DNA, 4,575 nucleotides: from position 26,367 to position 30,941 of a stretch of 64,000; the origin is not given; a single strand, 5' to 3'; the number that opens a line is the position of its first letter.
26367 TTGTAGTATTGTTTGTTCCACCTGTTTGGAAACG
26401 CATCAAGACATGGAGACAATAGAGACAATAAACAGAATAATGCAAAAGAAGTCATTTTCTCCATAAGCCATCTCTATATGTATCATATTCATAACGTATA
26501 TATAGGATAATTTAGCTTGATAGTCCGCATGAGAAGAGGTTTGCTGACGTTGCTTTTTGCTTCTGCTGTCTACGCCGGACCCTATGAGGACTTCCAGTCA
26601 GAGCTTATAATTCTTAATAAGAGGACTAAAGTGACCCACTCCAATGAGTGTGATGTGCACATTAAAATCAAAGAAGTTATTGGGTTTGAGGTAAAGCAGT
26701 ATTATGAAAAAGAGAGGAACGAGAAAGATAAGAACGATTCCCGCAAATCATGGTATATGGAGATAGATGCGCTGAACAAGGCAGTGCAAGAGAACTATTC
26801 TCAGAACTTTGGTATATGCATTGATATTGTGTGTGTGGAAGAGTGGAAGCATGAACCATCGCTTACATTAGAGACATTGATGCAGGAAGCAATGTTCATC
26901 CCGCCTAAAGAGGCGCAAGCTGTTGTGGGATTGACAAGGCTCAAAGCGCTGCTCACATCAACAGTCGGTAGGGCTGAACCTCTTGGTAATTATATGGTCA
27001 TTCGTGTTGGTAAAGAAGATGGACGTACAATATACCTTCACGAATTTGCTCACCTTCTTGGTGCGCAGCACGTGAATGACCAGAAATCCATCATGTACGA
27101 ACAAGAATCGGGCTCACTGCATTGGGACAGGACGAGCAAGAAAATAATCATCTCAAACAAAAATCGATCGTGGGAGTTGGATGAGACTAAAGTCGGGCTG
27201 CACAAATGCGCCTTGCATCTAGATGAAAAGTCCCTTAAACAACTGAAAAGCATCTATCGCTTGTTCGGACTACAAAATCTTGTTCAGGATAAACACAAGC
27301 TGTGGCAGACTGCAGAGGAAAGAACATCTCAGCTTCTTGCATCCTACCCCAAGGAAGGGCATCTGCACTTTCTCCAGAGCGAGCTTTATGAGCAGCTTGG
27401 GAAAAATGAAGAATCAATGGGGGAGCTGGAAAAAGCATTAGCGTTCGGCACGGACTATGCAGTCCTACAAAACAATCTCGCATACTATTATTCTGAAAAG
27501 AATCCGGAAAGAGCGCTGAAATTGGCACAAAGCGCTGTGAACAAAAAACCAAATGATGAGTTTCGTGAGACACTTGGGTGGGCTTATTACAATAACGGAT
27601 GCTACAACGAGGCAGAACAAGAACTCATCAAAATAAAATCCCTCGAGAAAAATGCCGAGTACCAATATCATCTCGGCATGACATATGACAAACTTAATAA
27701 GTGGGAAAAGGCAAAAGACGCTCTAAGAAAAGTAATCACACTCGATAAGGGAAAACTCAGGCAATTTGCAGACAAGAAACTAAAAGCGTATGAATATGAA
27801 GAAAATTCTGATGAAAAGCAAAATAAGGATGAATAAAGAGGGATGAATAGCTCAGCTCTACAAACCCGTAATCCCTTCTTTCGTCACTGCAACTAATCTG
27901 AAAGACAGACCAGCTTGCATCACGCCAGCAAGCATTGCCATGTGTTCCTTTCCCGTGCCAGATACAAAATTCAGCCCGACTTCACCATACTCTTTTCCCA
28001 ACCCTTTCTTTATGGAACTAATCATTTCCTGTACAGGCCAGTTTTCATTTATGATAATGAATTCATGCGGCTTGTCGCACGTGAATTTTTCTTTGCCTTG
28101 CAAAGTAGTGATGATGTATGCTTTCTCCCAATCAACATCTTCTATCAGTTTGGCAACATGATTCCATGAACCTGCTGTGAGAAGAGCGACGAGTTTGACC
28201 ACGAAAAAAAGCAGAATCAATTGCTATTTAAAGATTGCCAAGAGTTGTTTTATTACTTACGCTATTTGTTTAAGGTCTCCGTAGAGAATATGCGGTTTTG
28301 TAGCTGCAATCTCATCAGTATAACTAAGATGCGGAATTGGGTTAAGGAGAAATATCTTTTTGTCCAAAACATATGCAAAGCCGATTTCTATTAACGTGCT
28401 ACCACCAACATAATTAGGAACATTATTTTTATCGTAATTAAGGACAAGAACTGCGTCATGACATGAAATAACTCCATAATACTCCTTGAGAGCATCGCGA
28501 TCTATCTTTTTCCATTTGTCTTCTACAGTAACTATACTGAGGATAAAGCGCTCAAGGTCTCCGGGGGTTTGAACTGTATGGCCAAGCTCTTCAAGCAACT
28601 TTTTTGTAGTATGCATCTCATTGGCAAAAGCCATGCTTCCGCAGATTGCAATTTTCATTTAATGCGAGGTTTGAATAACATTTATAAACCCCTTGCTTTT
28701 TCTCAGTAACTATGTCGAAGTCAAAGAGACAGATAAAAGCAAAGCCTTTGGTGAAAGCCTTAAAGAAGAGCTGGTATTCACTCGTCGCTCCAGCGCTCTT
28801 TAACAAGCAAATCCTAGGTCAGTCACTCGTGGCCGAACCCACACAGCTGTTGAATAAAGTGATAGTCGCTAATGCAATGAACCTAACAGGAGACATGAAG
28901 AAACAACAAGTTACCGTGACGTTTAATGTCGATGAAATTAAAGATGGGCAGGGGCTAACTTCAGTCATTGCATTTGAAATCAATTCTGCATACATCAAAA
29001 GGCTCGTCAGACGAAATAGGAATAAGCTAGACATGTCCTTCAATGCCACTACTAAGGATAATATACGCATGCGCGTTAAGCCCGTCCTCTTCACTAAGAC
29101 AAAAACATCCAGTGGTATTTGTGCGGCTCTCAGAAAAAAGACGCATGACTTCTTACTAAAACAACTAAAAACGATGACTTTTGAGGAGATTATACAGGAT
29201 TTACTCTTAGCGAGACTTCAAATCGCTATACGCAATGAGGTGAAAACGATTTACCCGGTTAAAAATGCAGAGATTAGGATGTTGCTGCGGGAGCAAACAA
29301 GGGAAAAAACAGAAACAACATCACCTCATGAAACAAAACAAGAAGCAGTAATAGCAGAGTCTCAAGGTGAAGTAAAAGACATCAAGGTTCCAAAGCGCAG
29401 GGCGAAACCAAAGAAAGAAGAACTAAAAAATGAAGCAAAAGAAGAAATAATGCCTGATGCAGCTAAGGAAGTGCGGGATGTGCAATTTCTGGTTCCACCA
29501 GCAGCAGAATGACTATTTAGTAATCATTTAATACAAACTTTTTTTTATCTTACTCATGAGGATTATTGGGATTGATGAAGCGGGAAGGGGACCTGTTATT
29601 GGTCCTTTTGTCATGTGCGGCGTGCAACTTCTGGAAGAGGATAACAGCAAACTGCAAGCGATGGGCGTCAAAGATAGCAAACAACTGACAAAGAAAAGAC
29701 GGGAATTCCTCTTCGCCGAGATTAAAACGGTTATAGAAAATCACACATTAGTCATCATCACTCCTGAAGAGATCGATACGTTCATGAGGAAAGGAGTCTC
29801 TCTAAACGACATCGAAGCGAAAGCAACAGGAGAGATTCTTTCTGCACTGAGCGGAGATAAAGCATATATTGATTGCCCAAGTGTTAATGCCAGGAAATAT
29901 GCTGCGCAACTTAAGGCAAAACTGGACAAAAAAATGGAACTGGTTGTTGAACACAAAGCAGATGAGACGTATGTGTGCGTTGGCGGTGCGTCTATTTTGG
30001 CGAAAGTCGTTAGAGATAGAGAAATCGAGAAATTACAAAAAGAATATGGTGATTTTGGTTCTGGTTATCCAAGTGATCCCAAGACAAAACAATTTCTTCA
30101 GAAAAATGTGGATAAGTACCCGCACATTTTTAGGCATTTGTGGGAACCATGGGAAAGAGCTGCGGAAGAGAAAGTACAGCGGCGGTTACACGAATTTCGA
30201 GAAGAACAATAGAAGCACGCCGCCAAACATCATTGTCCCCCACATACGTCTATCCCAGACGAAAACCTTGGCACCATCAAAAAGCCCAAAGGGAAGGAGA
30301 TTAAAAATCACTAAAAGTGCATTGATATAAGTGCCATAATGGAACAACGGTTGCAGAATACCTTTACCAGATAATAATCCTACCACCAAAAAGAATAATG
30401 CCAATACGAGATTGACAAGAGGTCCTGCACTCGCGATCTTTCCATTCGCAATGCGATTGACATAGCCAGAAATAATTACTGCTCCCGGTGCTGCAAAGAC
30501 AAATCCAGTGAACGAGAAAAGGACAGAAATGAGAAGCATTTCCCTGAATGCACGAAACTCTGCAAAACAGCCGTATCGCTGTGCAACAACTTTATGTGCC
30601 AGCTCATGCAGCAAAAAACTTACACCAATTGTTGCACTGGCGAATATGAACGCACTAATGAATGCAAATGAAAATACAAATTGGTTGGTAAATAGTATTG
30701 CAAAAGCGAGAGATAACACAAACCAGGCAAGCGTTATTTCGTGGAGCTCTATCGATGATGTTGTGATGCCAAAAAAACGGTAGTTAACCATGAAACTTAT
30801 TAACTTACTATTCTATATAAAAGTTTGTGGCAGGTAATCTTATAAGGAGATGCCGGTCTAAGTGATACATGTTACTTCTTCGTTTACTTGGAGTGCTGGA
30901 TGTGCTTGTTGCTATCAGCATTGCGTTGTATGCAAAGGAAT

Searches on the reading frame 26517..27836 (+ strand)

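Call 8: search_protein_families(library=pfam, proteins=[window:26517-27836:+], max_evalue=0.001)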
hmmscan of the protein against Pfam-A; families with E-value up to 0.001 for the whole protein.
window:26517-27836:+ (439 aa): 12 families
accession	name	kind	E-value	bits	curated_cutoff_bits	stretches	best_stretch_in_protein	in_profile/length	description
PF07719.23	TPR_2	-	1.7e-12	46.8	27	1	380-411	1-32/34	Tetratricopeptide repeat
PF13181.12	TPR_8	-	1.4e-08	34.6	25.7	1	380-411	1-32/34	Tetratricopeptide repeat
PF14559.12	TPR_19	-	3.5e-08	34.1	25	1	326-383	3-62/68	Tetratricopeptide repeat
PF00515.34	TPR_1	-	1.2e-07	31.7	27.8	1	380-410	1-31/34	Tetratricopeptide repeat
PF13432.12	TPR_16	-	1.9e-06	28.7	32.7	0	264-310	14-60/65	Tetratricopeptide repeat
PF13174.12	TPR_6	-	1.2e-05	26.1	26.3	0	383-408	3-28/33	Tetratricopeptide repeat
PF13424.12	TPR_12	-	2.9e-05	24.6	30.1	0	379-410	44-75/77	Tetratricopeptide repeat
PF13428.12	TPR_14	-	4e-05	24.3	23.5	0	288-321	8-41/44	Tetratricopeptide repeat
PF00413.30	Peptidase_M10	-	5.1e-05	23.6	24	1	170-195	109-134/159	Matrixin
PF12895.13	ANAPC3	-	6.9e-05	23.5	27.2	1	332-405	7-81/82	Anaphase-promoting complex, cyclosome, subunit 3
PF13431.12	TPR_17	-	0.00013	22.4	24.4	0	346-368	12-34/34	Tetratricopeptide repeat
PF13374.12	TPR_10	-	0.00033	21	27.5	0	384-408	6-30/42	Tetratricopeptide repeat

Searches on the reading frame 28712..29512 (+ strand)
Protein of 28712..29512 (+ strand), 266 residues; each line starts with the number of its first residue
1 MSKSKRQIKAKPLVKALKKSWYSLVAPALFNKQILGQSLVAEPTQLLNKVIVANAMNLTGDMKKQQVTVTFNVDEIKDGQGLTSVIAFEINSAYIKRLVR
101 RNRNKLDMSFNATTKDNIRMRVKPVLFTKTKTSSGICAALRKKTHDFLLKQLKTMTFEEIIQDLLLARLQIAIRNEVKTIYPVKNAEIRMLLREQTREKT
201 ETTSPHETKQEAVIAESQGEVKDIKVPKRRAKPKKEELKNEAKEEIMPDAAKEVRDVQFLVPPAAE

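Call 9: search_protein_families(library=pfam, proteins=[window:28712-29512:+], max_evalue=0.001)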
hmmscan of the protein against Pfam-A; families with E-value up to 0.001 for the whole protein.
window:28712-29512:+ (266 aa): 1 family
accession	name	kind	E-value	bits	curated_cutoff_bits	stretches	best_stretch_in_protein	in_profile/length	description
PF01015.23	Ribosomal_S3Ae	-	1.1e-40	139.7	29.3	1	16-189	10-183/191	Ribosomal S3Ae family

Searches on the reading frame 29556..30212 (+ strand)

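Call 9: search_protein_families(library=pfam, proteins=[window:29556-30212:+], max_evalue=0.001)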
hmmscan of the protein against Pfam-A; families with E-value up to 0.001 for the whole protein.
window:29556-30212:+ (218 aa): 1 family
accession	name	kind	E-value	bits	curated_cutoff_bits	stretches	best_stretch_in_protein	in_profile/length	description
PF01351.25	RNase_HII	-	2.5e-50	171.6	25.8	1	4-197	1-197/199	Ribonuclease HII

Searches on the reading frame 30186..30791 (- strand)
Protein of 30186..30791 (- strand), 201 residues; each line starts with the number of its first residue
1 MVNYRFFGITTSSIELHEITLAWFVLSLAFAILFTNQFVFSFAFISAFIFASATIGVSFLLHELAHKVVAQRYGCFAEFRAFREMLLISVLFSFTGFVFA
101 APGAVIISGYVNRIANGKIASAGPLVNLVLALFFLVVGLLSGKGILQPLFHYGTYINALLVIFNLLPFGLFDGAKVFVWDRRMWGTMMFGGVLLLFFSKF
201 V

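Call 9: search_protein_families(library=pfam, proteins=[window:30186-30791:-], max_evalue=0.001)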
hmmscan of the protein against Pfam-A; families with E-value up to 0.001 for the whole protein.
window:30186-30791:- (201 aa): 1 family
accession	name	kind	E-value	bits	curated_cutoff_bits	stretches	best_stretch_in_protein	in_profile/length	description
PF02163.28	Peptidase_M50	-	1.9e-10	40.9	27.2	2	51-145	2-108/221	Peptidase family M50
